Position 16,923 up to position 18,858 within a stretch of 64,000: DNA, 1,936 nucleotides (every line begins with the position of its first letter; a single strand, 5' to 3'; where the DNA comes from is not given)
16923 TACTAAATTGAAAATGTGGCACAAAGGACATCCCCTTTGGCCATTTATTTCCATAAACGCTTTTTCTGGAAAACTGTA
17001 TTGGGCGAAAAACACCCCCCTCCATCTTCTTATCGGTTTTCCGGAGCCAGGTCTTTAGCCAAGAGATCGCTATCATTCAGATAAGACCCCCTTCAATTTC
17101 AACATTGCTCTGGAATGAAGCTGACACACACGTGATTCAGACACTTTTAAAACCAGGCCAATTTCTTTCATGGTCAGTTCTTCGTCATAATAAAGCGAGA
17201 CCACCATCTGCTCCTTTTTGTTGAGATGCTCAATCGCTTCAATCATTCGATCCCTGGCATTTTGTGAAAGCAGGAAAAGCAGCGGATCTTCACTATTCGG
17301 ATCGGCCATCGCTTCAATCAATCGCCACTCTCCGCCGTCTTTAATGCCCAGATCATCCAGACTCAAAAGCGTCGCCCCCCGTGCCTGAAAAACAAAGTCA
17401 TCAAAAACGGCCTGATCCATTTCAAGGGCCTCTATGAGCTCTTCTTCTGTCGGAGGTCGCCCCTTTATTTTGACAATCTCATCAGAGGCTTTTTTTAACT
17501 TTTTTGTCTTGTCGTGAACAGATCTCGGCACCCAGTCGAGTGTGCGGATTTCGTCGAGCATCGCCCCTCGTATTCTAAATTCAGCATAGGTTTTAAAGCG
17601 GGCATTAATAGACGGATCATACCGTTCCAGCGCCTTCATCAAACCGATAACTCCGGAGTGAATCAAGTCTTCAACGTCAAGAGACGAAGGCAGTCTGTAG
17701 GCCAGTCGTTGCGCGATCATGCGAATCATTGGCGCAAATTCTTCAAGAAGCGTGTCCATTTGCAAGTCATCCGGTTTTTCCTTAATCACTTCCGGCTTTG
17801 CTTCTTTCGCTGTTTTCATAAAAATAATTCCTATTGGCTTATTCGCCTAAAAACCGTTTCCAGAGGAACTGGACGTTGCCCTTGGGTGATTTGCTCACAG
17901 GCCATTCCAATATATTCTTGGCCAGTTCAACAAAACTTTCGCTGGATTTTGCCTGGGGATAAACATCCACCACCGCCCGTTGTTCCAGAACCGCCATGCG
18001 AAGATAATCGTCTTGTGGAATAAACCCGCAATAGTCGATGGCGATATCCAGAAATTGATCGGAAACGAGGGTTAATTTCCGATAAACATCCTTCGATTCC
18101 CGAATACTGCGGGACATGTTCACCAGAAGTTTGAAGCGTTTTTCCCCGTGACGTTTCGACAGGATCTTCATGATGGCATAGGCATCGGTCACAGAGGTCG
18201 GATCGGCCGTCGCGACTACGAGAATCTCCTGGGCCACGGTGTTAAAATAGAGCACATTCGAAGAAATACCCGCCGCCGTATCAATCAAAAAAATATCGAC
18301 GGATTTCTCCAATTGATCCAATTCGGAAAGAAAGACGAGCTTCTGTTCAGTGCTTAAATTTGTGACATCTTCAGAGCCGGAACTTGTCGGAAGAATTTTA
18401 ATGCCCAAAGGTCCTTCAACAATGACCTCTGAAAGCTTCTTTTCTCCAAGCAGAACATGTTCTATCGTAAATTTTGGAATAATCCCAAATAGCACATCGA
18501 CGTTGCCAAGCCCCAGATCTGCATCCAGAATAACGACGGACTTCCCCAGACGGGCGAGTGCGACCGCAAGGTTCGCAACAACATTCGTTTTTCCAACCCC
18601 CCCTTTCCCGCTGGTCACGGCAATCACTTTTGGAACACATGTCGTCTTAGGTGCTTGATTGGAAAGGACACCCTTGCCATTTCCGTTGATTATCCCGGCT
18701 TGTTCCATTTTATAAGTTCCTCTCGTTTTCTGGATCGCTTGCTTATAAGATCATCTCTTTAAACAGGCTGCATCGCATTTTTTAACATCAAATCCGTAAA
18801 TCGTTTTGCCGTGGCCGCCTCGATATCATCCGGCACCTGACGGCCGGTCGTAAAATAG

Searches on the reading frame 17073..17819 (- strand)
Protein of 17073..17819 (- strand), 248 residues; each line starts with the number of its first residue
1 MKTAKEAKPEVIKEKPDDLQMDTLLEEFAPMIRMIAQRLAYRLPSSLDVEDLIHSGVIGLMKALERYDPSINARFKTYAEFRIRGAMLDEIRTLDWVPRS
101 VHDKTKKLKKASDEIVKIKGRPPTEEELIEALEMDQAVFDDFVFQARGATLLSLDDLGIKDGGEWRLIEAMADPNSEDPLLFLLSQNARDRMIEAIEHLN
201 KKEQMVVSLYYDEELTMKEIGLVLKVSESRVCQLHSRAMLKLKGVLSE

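Call 3: search_protein_families(library=pfam, proteins=[window:17073-17819:-], max_evalue=0.01)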
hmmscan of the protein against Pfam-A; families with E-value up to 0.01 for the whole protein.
window:17073-17819:- (248 aa): 4 families
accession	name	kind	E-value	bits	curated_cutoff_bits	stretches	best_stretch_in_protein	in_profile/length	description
PF04542.20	Sigma70_r2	-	1.4e-16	60.5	24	1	24-96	1-70/71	Sigma-70 region 2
PF04545.22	Sigma70_r4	-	4.4e-16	58.6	24.1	1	195-243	1-49/50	Sigma-70, region 4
PF08281.18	Sigma70_r4_2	-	1.1e-08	35.1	25.7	1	190-242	2-54/54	Sigma-70, region 4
PF04539.22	Sigma70_r3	-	0.00015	22.2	25.3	1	104-162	2-60/78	Sigma-70 region 3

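Call 4: search_protein_families(library=ncbifam, proteins=[window:17073-17819:-], max_evalue=0.01)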
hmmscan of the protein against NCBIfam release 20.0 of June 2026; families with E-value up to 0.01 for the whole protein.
window:17073-17819:- (248 aa): 76 families (the best 25 are shown)
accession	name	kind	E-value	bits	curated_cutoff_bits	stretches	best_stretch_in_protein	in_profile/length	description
TIGR02479.1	FliA_WhiG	subfamily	1.9e-73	246.9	189.6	1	24-246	1-223/224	FliA/WhiG family RNA polymerase sigma factor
NF005413.0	PRK06986.1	subfamily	5.4e-72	242.5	201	1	18-247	12-237/241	RNA polymerase sigma factor FliA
NF004935.0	PRK06288.1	equivalog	5.8e-63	213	343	1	13-248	27-264/270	RNA polymerase sigma factor WhiG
NF005809.0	PRK07670.1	equivalog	4.5e-59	200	326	1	15-247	19-251/255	FliA/WhiG family RNA polymerase sigma factor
NF004572.0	PRK05911.1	equivalog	2.4e-56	191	378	1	21-247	25-254/257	RNA polymerase sigma factor sigma-28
NF009091.0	PRK12427.1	equivalog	5.6e-40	137.4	339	1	24-246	20-231/233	FliA/WhiG family RNA polymerase sigma factor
TIGR02937.1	sigma70-ECF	superfamily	1.1e-32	112.9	42.9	1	22-243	4-162/165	sigma-70 family RNA polymerase sigma factor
TIGR02980.1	SigBFG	subfamily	6e-29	101.3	234.35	1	21-244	5-224/227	SigB/SigF/SigG family RNA polymerase sigma factor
TIGR02997.1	Sig70-cyanoRpoD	subfamily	3.7e-27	95.4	384.5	1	45-243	97-298/298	RNA polymerase sigma factor, RpoD/SigA family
NF004052.0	PRK05572.1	subfamily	1e-22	80.9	311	1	16-246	29-250/252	SigF/SigG family RNA polymerase sporulation sigma factor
TIGR02885.1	spore_sigF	equivalog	4.3e-22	79.1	321.45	1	16-244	8-229/231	RNA polymerase sporulation sigma factor SigF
TIGR02393.1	RpoD_Cterm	equivalog_domain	6e-22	78.4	354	1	45-243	23-225/238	RNA polymerase sigma factor RpoD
NF005642.0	PRK07405.1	subfamily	2e-21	76.5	524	1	44-243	104-306/318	RNA polymerase sigma factor SigD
NF005644.0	PRK07408.1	subfamily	8.9e-21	74.7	261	1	24-245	32-252/258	RNA polymerase sigma factor SigF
TIGR02394.1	rpoS_proteo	equivalog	7.2e-20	71.6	378.7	1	43-247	67-275/285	RNA polymerase sigma factor RpoS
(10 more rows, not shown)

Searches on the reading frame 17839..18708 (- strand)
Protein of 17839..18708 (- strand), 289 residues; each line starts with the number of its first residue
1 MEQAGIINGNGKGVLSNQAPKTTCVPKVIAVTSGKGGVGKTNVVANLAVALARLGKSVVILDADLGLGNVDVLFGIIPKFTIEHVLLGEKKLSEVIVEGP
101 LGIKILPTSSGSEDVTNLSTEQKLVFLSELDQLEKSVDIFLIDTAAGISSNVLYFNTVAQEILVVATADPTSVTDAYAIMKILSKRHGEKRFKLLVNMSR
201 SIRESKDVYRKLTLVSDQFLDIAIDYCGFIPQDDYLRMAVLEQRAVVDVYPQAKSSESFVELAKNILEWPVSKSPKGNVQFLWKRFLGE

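Call 3: search_protein_families(library=pfam, proteins=[window:17839-18708:-], max_evalue=0.01)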
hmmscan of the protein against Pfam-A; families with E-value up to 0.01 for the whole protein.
window:17839-18708:- (289 aa): 9 families
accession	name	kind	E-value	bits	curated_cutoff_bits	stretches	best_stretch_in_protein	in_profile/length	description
PF13614.12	AAA_31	-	2.9e-16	60.4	27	1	27-184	2-165/177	AAA domain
PF00142.24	Fer4_NifH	-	1.2e-15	58.2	25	1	33-275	6-253/271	4Fe-4S iron sulfur cluster binding proteins, NifH/frxC family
PF10609.15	ParA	-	1.4e-15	57.9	27.1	1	25-266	2-245/246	NUBPL iron-transfer P-loop NTPase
PF01656.29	CbiA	-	2e-13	50.8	25.4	1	29-241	1-120/125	CobQ/CobB/MinD/ParA nucleotide binding domain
PF06564.18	CBP_BcsQ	-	5e-08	33.2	21.3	1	28-264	3-231/234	Cellulose biosynthesis protein BcsQ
PF02374.21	ArsA_ATPase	-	5.7e-06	26.2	24.3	1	31-64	5-38/305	Anion-transporting ATPase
PF09140.17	MipZ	-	0.0011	18.8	20.7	1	28-146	2-109/262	ATPase MipZ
PF00448.28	SRP54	-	0.0046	17.1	22.7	0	31-64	5-38/196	SRP54-type protein, GTPase domain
PF16575.11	CLP1_P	-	0.0099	16.2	26.6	0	34-70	1-37/188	mRNA cleavage and polyadenylation factor CLP1 P-loop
